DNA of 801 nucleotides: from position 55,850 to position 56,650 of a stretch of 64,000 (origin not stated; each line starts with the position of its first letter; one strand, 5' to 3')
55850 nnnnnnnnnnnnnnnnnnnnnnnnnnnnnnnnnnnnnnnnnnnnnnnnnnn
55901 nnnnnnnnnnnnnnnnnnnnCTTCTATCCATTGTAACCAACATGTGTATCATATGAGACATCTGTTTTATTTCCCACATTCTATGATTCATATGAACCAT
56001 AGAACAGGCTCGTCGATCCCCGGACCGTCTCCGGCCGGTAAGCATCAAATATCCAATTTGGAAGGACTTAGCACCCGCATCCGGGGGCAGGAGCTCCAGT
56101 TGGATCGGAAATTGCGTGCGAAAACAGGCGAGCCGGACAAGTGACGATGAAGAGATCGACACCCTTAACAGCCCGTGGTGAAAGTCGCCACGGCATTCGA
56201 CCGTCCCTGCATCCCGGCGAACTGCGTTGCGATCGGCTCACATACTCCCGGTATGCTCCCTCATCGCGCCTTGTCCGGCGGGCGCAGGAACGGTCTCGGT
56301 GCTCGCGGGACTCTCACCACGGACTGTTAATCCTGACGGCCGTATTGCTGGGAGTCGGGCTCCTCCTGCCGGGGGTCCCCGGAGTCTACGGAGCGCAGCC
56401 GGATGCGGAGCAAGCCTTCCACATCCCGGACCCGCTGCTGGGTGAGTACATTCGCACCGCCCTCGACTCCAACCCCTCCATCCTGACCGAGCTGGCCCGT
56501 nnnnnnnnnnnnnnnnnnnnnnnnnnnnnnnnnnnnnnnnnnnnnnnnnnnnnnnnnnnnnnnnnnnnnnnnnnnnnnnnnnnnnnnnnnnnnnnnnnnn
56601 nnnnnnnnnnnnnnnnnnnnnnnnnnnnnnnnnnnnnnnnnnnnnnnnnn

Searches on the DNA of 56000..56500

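Call 78: search_rna_families(source=window, start=56000, end=56500, threshold=evalue, max_evalue=1)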
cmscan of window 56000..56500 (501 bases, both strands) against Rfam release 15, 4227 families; matches with E-value up to 1: 1.
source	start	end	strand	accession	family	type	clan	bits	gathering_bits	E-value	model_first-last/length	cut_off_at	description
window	56143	56202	+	RF01129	sR44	Gene; snRNA; snoRNA; CD-box;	-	14.8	45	0.37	1-55/55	no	Small nucleolar RNA sR44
